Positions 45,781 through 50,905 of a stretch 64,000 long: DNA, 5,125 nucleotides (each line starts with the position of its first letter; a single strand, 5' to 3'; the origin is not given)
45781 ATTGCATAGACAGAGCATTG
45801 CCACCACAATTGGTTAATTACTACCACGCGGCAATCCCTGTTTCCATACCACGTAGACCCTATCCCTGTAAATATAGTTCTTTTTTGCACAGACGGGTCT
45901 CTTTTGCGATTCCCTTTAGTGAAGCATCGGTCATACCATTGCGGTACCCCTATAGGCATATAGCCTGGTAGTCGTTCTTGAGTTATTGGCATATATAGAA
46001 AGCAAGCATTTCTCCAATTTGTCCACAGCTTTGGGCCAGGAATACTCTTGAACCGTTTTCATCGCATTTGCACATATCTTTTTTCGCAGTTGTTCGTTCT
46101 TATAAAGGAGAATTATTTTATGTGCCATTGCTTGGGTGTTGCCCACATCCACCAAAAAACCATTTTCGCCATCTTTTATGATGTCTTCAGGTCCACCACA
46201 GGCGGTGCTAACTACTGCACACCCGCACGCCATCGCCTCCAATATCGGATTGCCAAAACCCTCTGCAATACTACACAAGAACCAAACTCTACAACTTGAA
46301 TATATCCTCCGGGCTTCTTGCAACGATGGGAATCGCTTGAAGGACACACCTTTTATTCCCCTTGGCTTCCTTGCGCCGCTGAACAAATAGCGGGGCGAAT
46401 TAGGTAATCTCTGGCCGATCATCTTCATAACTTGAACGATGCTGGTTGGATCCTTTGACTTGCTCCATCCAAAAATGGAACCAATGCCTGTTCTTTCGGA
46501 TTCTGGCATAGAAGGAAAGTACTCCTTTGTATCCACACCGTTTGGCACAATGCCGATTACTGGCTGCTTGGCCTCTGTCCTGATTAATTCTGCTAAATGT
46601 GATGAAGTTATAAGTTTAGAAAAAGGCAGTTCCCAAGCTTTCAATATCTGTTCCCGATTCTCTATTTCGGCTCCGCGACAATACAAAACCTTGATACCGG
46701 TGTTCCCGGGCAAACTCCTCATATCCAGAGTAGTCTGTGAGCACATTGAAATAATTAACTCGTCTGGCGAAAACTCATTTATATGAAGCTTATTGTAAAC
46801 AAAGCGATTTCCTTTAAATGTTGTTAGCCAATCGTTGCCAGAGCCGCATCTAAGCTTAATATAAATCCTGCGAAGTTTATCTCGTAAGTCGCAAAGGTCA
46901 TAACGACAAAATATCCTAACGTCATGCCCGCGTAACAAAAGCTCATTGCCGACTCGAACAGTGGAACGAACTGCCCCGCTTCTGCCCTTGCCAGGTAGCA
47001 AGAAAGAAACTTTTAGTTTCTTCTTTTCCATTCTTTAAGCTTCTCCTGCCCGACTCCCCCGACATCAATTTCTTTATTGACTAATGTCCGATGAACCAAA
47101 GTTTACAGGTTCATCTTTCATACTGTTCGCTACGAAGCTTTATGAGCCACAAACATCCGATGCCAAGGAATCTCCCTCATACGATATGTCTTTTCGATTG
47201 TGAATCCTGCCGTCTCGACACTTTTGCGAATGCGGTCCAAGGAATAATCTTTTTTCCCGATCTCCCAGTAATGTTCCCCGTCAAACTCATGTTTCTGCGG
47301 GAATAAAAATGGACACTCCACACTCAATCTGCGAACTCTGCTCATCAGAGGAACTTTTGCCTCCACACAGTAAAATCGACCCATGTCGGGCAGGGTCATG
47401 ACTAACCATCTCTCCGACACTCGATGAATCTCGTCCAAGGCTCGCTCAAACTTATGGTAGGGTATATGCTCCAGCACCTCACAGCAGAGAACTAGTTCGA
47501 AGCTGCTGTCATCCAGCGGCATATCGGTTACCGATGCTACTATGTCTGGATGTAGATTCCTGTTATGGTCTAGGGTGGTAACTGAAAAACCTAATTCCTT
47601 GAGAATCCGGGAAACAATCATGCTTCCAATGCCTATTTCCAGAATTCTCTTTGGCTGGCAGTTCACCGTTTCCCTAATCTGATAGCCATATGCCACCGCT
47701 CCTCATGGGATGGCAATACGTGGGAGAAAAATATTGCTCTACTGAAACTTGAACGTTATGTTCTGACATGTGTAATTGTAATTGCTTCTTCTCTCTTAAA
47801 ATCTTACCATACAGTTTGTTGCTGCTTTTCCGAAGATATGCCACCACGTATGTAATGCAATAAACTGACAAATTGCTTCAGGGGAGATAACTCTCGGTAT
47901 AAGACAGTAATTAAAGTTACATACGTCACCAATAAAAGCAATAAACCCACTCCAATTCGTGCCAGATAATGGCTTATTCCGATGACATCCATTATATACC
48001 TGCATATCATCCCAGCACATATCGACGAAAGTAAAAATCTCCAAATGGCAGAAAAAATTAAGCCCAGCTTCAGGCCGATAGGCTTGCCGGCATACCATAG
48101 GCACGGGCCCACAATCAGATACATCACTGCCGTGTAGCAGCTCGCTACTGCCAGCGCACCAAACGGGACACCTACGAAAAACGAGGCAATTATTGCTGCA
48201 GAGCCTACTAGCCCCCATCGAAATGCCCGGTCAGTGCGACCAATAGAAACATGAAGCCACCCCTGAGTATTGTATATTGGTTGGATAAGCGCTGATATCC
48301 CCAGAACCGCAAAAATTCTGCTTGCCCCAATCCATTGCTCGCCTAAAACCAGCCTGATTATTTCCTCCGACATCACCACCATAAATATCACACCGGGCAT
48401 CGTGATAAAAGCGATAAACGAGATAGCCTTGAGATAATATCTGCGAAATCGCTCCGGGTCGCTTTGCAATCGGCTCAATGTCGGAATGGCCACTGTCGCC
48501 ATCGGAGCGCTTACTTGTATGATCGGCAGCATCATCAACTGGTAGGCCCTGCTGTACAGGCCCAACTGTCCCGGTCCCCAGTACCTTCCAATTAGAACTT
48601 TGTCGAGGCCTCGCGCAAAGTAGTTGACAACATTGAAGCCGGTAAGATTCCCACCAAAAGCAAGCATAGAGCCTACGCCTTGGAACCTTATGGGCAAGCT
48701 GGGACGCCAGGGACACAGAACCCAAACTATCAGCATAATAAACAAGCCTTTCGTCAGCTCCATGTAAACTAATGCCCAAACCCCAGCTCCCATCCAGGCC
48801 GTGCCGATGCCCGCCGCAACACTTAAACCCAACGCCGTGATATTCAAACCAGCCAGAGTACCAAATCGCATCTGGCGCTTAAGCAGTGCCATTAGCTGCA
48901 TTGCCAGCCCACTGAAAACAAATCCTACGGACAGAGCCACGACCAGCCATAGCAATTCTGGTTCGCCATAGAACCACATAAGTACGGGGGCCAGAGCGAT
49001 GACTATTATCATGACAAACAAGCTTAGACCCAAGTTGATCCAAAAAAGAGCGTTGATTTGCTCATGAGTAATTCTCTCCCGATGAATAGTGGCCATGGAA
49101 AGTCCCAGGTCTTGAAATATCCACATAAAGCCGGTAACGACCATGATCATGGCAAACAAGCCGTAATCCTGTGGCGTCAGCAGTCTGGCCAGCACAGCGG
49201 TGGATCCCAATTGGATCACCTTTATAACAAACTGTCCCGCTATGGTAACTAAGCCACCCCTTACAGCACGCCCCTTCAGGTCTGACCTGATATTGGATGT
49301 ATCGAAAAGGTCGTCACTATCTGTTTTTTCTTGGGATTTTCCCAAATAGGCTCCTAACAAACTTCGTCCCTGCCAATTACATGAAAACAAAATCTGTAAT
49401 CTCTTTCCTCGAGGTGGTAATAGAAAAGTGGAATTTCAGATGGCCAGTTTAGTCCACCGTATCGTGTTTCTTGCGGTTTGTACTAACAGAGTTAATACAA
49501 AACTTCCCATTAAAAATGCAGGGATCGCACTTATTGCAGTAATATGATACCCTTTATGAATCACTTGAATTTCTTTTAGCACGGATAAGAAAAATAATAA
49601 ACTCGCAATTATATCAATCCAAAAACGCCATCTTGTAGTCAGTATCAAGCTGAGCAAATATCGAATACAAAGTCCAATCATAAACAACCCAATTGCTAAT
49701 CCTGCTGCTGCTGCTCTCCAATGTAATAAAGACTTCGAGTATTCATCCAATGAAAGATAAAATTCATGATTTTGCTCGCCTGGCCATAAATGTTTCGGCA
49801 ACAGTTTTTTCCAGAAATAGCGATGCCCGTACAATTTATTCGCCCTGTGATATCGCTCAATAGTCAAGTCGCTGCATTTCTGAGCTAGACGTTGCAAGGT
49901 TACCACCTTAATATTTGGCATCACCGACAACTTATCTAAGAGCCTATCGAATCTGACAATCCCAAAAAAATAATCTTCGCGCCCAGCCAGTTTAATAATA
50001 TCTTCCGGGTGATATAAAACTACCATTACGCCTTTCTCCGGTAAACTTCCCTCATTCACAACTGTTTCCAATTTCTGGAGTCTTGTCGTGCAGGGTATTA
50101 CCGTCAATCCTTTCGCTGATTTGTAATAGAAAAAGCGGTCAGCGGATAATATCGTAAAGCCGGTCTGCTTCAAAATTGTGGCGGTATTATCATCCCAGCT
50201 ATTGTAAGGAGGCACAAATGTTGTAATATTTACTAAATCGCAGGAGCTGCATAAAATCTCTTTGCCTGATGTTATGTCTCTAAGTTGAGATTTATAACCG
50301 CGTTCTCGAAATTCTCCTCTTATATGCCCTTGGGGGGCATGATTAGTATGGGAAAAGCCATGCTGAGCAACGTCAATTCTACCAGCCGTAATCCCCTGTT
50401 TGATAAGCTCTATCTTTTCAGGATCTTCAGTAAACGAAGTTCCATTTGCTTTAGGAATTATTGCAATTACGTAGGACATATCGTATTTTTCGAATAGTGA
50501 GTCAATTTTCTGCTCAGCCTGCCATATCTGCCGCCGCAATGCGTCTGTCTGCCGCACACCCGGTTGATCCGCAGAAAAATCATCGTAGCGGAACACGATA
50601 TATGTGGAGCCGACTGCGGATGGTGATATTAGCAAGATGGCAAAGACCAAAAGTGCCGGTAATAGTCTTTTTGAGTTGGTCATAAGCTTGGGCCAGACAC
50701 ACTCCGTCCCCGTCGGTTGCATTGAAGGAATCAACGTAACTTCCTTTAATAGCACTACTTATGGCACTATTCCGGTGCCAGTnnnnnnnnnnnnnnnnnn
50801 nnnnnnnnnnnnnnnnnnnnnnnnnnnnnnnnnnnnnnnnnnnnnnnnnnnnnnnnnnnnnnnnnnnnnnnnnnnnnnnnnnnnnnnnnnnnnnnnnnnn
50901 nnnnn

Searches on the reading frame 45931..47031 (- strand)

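Call 52: search_protein_families(library=pfam, proteins=[window:45931-47031:-], max_evalue=0.0001)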
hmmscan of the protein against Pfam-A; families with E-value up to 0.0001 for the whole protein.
window:45931-47031:- (366 aa): 3 families
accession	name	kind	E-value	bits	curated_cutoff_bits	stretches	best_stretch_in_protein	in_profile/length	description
PF00534.26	Glycos_transf_1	-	3.4e-24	85.7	26.4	1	227-325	73-171/172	Glycosyl transferases group 1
PF13692.12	Glyco_trans_1_4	-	6.9e-22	78.7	27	1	222-312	54-142/142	Glycosyl transferases group 1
PF13524.12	Glyco_trans_1_2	-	4.4e-07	30.4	25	1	228-338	28-141/144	Glycosyl transferase-like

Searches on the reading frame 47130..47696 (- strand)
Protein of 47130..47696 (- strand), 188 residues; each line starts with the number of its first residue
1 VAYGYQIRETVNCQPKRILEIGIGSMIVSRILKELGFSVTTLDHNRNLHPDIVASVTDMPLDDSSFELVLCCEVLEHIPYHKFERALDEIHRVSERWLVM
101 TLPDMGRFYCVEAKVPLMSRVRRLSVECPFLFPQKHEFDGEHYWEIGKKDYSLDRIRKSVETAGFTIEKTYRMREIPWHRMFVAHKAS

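Call 52: search_protein_families(library=pfam, proteins=[window:47130-47696:-], max_evalue=0.0001)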
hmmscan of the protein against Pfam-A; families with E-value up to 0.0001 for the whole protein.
window:47130-47696:- (188 aa): 3 families
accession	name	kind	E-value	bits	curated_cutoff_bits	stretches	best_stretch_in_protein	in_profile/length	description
PF08241.18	Methyltransf_11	-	4.6e-11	43.6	21.2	1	19-93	1-86/95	Methyltransferase domain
PF13489.12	Methyltransf_23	-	4.3e-08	33.5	27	1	14-167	22-161/164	Methyltransferase domain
PF13649.12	Methyltransf_25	-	1.5e-07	32.5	27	1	52-93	51-92/97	Methyltransferase domain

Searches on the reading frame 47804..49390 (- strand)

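Call 52: search_protein_families(library=pfam, proteins=[window:47804-49390:-], max_evalue=0.0001)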
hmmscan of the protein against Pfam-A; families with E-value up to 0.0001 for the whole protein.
window:47804-49390:- (528 aa): 2 families
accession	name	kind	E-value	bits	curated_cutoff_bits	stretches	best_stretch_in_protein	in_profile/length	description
PF13440.11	Polysacc_synt_3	-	1.1e-90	304.3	23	1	66-356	1-291/293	Polysaccharide biosynthesis protein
PF01943.22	Polysacc_synt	-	1.1e-33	117.2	28.2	1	43-309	2-274/274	Polysaccharide biosynthesis protein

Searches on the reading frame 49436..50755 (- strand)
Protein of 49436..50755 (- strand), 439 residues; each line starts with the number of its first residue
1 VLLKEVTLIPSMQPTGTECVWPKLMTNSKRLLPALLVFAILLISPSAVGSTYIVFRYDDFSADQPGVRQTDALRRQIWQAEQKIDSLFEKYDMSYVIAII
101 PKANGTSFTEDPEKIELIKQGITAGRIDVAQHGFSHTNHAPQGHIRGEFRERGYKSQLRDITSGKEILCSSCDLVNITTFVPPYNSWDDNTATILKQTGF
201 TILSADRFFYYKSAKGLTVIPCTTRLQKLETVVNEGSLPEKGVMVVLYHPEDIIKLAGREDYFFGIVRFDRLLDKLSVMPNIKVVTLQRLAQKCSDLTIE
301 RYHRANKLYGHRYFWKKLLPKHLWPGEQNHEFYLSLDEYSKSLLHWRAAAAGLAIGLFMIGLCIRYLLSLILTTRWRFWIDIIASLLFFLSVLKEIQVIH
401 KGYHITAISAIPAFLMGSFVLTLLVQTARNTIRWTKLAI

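Call 52: search_protein_families(library=pfam, proteins=[window:49436-50755:-], max_evalue=0.0001)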
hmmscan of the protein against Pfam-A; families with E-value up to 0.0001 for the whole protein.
window:49436-50755:- (439 aa): 2 families
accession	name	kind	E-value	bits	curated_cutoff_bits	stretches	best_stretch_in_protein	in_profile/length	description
PF10096.14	DUF2334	-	8.3e-21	74.9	26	1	54-257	3-191/203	Uncharacterized protein conserved in bacteria (DUF2334)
PF01522.26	Polysacc_deac_1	-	2.1e-07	31.4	23.1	1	82-202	22-123/124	Polysaccharide deacetylase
